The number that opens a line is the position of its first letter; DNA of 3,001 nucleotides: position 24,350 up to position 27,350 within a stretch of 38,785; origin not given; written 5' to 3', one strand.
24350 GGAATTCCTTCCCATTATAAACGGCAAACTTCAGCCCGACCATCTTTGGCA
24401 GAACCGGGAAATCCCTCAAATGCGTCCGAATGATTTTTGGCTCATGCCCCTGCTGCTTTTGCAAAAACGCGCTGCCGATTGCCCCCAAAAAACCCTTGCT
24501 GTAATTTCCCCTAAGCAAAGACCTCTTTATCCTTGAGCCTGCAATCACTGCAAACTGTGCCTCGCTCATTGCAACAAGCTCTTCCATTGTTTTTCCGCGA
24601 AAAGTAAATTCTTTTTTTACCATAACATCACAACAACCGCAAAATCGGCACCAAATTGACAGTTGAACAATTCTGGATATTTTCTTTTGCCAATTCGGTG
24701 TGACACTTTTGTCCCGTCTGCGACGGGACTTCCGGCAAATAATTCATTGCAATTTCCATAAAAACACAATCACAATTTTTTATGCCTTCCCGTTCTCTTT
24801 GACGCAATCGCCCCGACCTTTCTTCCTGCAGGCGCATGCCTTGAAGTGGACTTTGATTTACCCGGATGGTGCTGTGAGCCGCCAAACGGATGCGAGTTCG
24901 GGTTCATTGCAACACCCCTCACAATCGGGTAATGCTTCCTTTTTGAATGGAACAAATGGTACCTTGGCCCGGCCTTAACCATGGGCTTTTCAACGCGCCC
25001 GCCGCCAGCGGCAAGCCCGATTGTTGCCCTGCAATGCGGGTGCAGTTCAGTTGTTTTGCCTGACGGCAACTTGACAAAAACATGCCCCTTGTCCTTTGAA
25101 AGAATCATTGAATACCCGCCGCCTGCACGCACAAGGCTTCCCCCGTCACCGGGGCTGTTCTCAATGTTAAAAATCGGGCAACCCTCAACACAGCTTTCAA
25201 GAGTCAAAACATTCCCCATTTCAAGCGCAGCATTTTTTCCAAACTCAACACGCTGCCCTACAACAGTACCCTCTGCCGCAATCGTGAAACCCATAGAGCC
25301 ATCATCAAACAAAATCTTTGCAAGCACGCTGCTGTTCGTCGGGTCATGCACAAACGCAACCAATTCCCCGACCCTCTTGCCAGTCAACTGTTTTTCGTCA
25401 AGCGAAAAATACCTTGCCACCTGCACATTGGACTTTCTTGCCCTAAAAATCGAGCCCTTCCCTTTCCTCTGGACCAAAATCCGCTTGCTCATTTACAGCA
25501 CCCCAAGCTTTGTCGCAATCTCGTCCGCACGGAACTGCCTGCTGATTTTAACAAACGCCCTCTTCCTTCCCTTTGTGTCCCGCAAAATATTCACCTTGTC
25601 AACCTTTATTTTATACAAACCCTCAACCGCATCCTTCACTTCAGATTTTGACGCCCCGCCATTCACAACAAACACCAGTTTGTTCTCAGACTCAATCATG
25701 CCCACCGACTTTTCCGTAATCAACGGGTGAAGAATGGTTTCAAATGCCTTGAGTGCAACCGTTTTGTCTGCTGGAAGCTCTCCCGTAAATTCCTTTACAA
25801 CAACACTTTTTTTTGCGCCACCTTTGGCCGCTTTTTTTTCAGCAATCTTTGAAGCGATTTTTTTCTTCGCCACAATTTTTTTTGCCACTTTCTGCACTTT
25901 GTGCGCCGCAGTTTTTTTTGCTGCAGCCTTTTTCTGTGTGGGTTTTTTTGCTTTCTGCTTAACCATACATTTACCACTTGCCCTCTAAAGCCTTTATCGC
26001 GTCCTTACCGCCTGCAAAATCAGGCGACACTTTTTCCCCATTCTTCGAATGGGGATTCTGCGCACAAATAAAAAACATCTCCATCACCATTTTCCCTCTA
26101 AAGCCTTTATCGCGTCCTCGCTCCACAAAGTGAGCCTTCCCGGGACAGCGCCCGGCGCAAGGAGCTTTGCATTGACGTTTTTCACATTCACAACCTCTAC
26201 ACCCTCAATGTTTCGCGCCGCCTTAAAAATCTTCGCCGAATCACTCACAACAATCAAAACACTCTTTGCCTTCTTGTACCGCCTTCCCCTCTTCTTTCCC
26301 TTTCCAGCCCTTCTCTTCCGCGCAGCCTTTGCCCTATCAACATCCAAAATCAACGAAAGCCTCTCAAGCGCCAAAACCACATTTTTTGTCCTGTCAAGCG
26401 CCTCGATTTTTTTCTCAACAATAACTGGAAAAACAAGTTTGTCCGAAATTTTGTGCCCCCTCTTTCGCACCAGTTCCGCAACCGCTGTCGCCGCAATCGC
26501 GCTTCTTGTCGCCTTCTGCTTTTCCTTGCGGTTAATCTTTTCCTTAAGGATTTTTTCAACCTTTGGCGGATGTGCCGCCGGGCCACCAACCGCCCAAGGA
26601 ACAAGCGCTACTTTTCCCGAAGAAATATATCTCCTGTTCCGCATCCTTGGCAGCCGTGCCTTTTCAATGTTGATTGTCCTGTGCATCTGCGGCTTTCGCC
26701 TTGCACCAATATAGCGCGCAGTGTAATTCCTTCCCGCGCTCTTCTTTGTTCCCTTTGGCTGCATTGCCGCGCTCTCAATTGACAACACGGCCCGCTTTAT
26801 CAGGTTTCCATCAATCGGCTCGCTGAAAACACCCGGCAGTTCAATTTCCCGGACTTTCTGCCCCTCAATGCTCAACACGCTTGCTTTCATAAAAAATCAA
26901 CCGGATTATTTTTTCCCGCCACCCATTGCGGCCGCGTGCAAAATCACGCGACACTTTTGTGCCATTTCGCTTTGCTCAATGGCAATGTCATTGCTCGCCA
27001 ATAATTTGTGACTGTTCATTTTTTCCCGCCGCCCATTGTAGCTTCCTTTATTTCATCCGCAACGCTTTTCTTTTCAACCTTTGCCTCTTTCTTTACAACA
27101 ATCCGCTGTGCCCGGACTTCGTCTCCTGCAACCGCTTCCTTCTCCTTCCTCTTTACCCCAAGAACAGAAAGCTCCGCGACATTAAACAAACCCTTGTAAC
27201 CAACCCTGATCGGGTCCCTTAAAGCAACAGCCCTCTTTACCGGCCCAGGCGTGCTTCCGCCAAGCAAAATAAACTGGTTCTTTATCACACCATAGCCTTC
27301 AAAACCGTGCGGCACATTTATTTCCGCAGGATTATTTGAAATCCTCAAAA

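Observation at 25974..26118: Second case: a 32-nt duplication of the L4 C-terminal coding end flanks the element between L4 and L23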

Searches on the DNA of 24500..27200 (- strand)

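Call 26: search_rna_families(source=window, start=24500, end=27200, threshold=evalue, max_evalue=10)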
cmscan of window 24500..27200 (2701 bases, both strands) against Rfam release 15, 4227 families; matches with E-value up to 10: 2.
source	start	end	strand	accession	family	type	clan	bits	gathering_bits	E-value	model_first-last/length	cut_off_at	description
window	25159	25238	+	RF00109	Vimentin3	Cis-reg;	-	19.6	36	7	1-67/67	no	Vimentin 3' UTR protein-binding region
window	24700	24851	-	RF02157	NPPA-AS1_2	Gene; lncRNA;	-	18.4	60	8.5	1-150/150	no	NPPA antisense RNA 1 conserved region 2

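Call 75: build_rna_model(alignment_id=A5, structure=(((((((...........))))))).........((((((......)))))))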
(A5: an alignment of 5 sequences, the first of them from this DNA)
Model R1 built from alignment A5 (5 sequences, 52 columns); structure: as given.
model positions 48; base pairs 13; branch points 1; effective number of sequences 5; information 1.099 bits per position. Calibrated on 0.2 Mb of random sequence (short: E-values are rough).
structure used (alignment columns):
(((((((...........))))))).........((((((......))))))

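Call 76: search_with_rna_model(model_id=R1, sources=[window, L001, L002, L030, L031, L032, L003, L004, L005, L009, L011, L022, L025, L028, L049], max_evalue=10, show_alignments=0)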
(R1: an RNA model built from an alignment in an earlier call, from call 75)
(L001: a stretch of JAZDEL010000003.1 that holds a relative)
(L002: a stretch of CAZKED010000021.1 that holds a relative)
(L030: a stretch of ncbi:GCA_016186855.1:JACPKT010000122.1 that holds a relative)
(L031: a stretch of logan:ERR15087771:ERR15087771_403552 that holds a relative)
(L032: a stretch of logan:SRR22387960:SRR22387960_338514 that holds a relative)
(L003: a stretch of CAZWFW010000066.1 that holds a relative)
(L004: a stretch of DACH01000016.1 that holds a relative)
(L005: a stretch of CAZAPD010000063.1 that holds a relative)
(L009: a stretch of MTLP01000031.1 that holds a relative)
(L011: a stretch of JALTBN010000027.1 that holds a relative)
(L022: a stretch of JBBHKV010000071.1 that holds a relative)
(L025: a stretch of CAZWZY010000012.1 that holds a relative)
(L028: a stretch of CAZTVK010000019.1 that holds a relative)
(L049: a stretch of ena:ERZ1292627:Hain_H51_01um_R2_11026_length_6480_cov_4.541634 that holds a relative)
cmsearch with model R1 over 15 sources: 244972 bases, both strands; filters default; matches with E-value up to 10: 31.
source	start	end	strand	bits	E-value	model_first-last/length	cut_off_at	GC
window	26933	26984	-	66.7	4.4e-17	1-48/48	no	0.5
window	3135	3178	-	64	2.6e-16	1-48/48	no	0.61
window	26009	26054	-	62.6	6.6e-16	1-48/48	no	0.52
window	35826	35869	+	62.5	7.3e-16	1-48/48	no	0.59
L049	5343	5386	-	62.5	7.3e-16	1-48/48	no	0.59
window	28325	28376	-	60.3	3.1e-15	1-48/48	no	0.56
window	2206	2249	+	40.4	1.7e-09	1-48/48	no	0.45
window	35781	35824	-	35.8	3.8e-08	1-48/48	no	0.52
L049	5388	5431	+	35.8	3.8e-08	1-48/48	no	0.52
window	17874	17922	-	35.4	5.1e-08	1-48/48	no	0.55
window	24691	24728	-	29.2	3.2e-06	1-48/48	no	0.55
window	2158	2202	-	26.6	1.8e-05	1-48/48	no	0.53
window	2229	2271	-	26.3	2.2e-05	1-48/48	no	0.53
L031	3959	4019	+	22.3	0.0003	1-48/48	no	0.61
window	2136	2157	-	20.7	0.00089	27-48/48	no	0.64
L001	19207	19236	+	19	0.0027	1-48/48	no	0.77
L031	4226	4263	+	12.1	0.28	1-48/48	no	0.47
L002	11005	11042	+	12.1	0.28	1-48/48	no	0.55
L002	3030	3103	+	11.9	0.32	1-48/48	no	0.55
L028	13488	13522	-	11.3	0.47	1-48/48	no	0.57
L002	2436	2478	+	11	0.56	1-48/48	no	0.58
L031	1757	1784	+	11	0.58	1-48/48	no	0.54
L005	2548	2573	-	10.4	0.88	1-48/48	no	0.46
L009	10099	10124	-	8.4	3.3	1-48/48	no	0.5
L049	644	684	+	8.3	3.5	1-48/48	no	0.51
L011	5850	5879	-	7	8.1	1-48/48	no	0.57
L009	6474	6485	+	6.8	9.2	34-45/48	no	0.25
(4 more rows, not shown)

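Call 83: search_with_rna_model(model_id=R1, sources=[L053, L054, L031, L047], max_evalue=5, show_alignments=3)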
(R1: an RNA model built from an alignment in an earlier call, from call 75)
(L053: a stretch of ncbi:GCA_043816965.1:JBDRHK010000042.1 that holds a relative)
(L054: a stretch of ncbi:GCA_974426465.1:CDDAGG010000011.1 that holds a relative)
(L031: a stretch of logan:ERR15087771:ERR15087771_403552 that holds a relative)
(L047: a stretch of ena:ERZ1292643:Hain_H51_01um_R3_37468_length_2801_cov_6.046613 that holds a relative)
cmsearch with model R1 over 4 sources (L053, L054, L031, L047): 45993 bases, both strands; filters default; matches with E-value up to 5: 9.
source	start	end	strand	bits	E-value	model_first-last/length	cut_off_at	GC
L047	720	763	+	64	5e-17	1-48/48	no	0.61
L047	1649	1692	-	40.4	3.3e-10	1-48/48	no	0.45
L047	1696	1740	+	26.6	3.3e-06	1-48/48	no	0.53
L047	1627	1669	+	26.3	4.2e-06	1-48/48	no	0.53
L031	3959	4019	+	22.3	5.6e-05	1-48/48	no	0.61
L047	1741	1762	+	20.7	0.00017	27-48/48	no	0.64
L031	4226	4263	+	12.1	0.053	1-48/48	no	0.47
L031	1757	1784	+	11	0.11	1-48/48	no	0.54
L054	2607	2657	+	7.1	1.4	1-48/48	no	0.33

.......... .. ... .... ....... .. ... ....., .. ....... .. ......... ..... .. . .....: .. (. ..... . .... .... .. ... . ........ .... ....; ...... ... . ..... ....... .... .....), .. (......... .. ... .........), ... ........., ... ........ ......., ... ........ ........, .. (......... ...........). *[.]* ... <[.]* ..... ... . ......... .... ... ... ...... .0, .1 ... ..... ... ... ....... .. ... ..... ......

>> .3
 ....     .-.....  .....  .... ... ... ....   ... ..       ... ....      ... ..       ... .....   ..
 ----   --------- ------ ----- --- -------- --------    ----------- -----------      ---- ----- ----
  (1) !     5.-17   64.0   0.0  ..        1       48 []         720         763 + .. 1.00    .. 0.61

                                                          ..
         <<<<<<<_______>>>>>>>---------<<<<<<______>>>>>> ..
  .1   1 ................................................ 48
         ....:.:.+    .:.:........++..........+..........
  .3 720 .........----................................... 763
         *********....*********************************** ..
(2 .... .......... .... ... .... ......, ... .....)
